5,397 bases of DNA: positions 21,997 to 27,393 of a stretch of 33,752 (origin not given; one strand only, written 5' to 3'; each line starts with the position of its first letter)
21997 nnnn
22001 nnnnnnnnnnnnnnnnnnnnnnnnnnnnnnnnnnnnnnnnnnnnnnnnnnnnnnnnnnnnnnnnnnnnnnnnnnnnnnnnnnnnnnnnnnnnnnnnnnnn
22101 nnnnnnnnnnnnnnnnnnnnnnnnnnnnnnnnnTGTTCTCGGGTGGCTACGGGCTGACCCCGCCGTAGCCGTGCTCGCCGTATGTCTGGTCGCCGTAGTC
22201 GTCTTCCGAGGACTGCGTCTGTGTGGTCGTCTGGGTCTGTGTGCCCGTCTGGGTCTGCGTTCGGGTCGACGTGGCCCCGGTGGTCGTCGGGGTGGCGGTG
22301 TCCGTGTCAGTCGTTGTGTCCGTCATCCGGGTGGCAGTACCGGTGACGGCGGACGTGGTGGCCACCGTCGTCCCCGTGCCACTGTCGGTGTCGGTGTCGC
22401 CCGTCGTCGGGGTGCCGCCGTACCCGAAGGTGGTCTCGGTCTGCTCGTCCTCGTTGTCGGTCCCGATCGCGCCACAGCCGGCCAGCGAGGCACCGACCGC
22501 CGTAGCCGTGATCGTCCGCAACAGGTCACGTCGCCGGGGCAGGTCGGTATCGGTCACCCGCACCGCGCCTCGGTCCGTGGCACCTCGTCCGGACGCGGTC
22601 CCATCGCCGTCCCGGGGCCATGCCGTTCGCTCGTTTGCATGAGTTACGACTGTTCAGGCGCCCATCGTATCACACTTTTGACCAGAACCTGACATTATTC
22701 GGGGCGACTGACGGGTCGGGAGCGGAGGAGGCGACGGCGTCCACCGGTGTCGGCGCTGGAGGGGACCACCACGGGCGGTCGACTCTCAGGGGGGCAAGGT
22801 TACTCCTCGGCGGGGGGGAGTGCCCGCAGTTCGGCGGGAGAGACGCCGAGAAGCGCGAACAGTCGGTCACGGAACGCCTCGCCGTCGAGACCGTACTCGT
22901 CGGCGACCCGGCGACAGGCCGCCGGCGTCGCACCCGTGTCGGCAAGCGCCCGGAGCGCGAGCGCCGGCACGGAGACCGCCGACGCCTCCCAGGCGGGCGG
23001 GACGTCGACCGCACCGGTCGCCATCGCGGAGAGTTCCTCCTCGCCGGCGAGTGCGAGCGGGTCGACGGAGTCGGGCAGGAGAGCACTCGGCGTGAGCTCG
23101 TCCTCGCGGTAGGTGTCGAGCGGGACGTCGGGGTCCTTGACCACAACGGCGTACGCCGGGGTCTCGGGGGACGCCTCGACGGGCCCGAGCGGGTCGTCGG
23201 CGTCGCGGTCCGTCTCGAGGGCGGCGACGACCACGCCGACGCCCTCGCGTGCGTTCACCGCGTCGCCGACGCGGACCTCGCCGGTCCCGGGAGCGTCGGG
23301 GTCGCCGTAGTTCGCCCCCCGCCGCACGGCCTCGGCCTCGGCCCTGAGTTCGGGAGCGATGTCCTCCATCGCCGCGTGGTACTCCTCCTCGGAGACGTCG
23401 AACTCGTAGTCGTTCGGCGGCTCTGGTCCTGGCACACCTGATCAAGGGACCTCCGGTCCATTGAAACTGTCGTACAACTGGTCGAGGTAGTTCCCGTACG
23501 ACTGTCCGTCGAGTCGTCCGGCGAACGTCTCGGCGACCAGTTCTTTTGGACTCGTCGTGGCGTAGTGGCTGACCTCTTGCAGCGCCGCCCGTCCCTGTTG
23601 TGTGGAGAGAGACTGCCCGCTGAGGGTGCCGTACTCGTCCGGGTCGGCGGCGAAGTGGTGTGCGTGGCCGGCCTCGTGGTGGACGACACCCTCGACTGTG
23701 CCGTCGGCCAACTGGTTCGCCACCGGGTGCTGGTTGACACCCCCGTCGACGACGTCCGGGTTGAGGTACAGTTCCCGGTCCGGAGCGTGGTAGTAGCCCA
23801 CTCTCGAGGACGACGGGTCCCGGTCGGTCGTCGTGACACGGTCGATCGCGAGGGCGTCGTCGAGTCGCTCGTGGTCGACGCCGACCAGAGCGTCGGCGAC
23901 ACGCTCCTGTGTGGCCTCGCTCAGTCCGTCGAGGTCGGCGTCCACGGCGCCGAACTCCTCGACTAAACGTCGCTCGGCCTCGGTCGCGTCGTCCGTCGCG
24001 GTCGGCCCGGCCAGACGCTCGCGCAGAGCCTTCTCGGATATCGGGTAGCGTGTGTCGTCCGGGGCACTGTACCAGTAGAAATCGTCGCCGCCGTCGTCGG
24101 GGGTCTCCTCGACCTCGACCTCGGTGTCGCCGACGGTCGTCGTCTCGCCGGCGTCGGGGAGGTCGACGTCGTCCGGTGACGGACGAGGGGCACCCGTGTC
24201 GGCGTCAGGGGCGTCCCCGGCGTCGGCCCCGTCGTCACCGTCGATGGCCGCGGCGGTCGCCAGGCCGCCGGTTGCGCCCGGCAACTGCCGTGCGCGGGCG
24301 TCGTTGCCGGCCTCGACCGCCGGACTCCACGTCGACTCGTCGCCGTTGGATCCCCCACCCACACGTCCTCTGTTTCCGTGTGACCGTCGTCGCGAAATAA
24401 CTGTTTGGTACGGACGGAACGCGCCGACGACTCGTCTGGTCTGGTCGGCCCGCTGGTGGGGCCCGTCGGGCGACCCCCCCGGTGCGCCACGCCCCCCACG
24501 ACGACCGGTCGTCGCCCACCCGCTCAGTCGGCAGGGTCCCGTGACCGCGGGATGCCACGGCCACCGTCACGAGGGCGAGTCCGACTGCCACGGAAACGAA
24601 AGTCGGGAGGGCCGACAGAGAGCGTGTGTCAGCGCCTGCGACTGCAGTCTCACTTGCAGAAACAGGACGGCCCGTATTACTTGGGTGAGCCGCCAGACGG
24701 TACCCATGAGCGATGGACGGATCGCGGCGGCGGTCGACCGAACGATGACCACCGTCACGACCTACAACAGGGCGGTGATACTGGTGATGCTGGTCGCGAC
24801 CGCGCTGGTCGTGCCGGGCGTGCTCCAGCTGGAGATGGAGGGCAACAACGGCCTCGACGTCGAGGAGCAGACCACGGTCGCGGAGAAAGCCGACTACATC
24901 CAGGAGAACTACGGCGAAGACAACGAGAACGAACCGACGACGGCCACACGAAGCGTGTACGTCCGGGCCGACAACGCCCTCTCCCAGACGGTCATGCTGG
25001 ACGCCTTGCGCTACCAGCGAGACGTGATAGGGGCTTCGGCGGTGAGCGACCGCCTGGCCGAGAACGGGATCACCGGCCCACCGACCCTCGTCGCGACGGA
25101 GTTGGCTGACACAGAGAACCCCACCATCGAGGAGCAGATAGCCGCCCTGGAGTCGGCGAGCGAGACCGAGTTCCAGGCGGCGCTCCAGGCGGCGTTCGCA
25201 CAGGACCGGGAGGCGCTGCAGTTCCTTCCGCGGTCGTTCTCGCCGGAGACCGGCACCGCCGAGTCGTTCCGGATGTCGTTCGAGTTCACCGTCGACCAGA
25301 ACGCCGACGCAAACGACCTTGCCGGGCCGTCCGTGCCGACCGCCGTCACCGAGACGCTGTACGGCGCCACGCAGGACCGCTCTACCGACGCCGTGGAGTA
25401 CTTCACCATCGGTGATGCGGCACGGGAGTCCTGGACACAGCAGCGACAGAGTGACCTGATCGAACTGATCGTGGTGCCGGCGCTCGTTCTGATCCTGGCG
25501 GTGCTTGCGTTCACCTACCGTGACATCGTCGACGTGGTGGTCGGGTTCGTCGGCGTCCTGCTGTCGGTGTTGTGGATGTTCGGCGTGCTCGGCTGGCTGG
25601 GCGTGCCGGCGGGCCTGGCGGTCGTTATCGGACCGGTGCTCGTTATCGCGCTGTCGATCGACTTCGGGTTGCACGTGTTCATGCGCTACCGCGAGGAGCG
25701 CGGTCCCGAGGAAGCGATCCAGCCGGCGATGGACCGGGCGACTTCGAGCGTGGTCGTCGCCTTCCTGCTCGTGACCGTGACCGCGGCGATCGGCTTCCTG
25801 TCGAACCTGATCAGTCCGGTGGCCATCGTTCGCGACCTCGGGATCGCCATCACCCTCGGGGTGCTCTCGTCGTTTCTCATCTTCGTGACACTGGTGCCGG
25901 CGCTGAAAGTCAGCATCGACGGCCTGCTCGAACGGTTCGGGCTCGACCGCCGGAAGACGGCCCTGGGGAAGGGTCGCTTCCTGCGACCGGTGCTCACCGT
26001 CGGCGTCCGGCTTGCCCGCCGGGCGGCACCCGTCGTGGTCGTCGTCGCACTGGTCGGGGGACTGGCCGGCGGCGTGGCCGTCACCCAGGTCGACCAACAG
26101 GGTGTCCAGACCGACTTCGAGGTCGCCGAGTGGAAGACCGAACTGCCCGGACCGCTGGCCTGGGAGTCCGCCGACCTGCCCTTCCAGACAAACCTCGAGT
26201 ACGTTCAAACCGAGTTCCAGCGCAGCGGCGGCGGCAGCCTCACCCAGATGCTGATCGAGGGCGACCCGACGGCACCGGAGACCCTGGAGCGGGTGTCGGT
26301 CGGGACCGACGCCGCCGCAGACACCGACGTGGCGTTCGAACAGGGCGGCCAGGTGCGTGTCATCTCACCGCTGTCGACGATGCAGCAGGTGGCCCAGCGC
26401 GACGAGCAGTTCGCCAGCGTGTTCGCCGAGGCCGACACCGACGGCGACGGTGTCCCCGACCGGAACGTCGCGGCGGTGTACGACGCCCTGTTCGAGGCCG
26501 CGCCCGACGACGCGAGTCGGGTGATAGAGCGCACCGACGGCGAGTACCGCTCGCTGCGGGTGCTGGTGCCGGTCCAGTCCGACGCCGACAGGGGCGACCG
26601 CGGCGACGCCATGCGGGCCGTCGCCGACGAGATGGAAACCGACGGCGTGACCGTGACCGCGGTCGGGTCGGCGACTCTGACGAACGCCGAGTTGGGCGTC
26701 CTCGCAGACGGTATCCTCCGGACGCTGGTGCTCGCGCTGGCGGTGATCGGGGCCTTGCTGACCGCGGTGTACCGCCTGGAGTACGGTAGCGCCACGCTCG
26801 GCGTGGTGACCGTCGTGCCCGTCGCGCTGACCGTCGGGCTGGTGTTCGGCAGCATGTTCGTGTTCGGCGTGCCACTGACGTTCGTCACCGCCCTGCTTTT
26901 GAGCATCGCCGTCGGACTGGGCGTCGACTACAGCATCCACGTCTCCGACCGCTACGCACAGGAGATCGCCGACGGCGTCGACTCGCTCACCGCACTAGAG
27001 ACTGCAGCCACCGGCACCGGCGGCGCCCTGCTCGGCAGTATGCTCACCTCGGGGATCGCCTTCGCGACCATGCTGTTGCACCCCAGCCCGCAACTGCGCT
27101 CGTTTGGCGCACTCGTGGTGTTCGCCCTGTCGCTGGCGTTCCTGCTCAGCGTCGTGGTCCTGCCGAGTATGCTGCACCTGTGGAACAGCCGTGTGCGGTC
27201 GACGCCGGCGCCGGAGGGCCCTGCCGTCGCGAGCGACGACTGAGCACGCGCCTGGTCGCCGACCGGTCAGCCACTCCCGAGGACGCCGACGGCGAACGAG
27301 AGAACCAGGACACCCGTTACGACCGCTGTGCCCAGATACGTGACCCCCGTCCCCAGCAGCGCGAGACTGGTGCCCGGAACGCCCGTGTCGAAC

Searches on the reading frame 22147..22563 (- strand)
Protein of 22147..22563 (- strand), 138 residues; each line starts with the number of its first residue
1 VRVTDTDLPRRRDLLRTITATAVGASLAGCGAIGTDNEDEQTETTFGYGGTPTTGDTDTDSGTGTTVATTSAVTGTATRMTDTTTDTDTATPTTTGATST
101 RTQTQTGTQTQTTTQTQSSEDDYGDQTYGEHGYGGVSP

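Call 8: search_protein_families(library=pfam, proteins=[window:22147-22563:-], max_evalue=0.01)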
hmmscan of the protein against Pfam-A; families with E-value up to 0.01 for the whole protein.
window:22147-22563:- (138 aa): 0 families

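Call 83: search_protein_families(library=phrogs, proteins=[window:22147-22563:-], max_evalue=0.01)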
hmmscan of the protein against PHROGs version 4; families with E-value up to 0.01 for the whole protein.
window:22147-22563:- (138 aa): 0 families
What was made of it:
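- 22147..22563 (-): Partner gene, 138 aa. It has a twin-arginine signal (PRRRDLL), a lipobox (LAGC), an FGYGGT motif, a Thr-rich linker and a C-terminal YG tail. No Pfam or PHROG family (calls 8, 83).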

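Call 95: find_homologous_proteins(query=window:22147-22563:-, max_evalue=0.001)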
Query window:22147-22563:- (138 aa): 6 proteins with E <= 0.001 among 494 candidates.
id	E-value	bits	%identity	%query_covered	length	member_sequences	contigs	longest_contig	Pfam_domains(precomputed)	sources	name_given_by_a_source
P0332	9.5e-25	105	44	97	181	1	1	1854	-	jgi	-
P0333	1.5e-12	66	45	83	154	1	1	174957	-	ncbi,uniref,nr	ncbi:hypothetical protein [Haloarchaeobius salinus]|uniref:hypothetical protein n=1 Tax=Haloarchaeob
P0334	3.2e-12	65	44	88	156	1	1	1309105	-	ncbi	-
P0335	1.2e-6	47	36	84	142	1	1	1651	-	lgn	-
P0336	6.7e-6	44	41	91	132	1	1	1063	-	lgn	-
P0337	3.9e-4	38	40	91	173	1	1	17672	-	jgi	jgi:dynein heavy chain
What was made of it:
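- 22147..22563 (-): Homologues are named only 'hypothetical' (call 95).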

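Call 96: find_encoding_contigs(protein=P0333, flank=6000, max_places=2)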
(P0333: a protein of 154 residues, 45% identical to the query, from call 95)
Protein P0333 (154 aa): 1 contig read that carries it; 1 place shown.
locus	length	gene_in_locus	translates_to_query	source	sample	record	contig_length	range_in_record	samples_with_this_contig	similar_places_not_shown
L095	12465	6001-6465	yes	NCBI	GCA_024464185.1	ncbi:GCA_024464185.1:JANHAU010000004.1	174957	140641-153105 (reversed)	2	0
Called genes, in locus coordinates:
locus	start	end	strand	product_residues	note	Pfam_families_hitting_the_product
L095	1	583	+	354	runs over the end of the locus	PF01513:NAD_kinase, PF00781:DAGK_cat (weak), PF20143:NAD_kinase_C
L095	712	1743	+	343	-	PF04014:MazE_antitoxin, PF01895:PhoU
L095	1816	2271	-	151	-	PF24372:DUF7528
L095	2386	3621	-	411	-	PF03168:LEA_2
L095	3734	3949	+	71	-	PF24369:DUF7525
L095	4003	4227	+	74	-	PF23438:DUF7123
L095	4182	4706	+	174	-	PF10604:Polyketide_cyc2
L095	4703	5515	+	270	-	PF00795:CN_hydrolase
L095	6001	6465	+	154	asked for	-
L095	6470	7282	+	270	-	-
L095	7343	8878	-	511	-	PF00171:Aldedh, PF13376:OmdA (weak)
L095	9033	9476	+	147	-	PF00127:Copper-bind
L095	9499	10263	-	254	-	-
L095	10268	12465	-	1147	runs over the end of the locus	PF09822:ABC_transp_aux (faint), PF23355:IFT52_GIFT (faint), PF00565:SNase, PF14258:DUF4350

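Call 97: find_encoding_contigs(protein=P0334, flank=6000, max_places=2)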
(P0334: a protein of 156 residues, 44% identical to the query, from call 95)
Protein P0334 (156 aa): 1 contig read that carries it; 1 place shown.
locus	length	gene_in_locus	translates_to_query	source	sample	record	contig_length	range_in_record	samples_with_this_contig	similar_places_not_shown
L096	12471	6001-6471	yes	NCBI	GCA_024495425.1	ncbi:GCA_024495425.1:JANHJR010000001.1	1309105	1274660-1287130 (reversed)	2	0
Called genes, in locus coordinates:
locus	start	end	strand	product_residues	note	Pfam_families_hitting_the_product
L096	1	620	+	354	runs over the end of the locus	PF01513:NAD_kinase, PF00781:DAGK_cat, PF20143:NAD_kinase_C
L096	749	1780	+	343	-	PF04014:MazE_antitoxin, PF01895:PhoU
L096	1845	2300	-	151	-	PF24372:DUF7528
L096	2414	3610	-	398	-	PF03168:LEA_2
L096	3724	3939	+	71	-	PF24369:DUF7525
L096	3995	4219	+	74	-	PF23438:DUF7123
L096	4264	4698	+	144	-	PF10604:Polyketide_cyc2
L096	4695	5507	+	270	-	PF00795:CN_hydrolase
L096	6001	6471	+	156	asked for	-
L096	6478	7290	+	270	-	-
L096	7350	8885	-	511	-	PF00171:Aldedh, PF13376:OmdA (weak)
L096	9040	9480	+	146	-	PF00127:Copper-bind (weak)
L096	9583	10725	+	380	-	PF02771:Acyl-CoA_dh_N, PF02770:Acyl-CoA_dh_M, PF00441:Acyl-CoA_dh_1, PF08028:Acyl-CoA_dh_2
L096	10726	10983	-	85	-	-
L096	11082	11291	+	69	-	-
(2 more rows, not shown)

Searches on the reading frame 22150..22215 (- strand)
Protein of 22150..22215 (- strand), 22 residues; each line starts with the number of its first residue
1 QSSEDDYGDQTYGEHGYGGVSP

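Call 85: find_related_loci(query=A6, collection=viral_contigs, flank=4000)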
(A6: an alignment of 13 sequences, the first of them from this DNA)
Query A6 (22 aa) in viral_contigs; peptide patterns used: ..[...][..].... (x = any residue, [..] = any of these).
78 stretches matched a pattern, but none encodes a relative of the query by tblastn (E <= 1e-3).
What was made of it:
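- A scan for more viral examples could not be confirmed (call 85).
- Tried and rejected: It gave 78 pattern matches, but none could be confirmed with so short a query (call 85).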

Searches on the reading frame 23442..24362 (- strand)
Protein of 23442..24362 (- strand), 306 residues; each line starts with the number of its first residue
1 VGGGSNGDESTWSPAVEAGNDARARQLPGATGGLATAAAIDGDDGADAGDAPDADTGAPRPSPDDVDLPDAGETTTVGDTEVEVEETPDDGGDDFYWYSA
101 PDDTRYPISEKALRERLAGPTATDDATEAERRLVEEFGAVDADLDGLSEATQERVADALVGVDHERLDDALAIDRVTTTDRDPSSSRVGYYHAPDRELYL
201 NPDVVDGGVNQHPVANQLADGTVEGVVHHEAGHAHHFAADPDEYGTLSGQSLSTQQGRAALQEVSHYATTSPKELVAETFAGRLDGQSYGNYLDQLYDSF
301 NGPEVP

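Call 8: search_protein_families(library=pfam, proteins=[window:23442-24362:-], max_evalue=0.01)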
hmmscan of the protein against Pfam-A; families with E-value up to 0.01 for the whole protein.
window:23442-24362:- (306 aa): 0 families

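Call 83: search_protein_families(library=phrogs, proteins=[window:23442-24362:-], max_evalue=0.01)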
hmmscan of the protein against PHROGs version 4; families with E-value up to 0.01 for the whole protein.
window:23442-24362:- (306 aa): 1 family
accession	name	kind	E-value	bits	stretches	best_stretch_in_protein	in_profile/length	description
phrog_27279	-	unknown function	0.00034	22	1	136-178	3-45/131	-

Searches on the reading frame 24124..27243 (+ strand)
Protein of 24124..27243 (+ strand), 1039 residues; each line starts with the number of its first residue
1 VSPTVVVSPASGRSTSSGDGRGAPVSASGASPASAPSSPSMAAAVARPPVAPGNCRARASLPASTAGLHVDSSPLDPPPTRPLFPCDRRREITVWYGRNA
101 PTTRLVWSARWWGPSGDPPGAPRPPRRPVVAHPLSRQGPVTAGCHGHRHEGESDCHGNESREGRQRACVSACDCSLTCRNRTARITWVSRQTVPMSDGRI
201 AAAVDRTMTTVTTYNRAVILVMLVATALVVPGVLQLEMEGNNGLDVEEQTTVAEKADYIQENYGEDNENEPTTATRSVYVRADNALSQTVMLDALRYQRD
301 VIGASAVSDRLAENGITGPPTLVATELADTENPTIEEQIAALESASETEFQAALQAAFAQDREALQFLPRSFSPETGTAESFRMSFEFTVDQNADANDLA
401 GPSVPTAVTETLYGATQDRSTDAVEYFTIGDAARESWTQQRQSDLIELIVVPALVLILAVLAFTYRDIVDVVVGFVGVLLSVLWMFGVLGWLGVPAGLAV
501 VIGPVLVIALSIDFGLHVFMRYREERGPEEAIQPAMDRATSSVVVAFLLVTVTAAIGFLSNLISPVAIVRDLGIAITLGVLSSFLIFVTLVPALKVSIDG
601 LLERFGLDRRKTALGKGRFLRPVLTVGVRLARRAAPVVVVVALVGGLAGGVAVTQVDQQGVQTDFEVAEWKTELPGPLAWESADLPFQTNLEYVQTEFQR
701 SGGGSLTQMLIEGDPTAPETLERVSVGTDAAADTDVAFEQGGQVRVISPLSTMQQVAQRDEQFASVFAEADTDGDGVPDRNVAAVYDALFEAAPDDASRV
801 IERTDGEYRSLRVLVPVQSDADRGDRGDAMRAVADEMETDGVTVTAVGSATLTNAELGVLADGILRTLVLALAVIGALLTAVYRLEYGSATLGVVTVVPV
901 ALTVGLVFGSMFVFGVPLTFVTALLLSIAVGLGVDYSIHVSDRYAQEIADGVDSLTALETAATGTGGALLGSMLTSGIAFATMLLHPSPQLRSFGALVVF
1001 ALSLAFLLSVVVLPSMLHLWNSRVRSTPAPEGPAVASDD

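Call 8: search_protein_families(library=pfam, proteins=[window:24124-27243:+], max_evalue=0.01)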
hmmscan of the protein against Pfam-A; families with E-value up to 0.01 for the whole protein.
window:24124-27243:+ (1039 aa): 3 families
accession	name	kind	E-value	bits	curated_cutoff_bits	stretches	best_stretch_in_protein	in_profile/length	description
PF03176.21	MMPL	-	1.6e-30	106.7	20.5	2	390-597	92-301/333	MMPL family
PF12349.14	Sterol-sensing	-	3e-07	30.8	22.3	2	890-1023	6-139/153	Sterol-sensing domain of SREBP cleavage-activation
PF02460.24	Patched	-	3.7e-07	30.4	23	1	464-593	24-152/156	Patched SSD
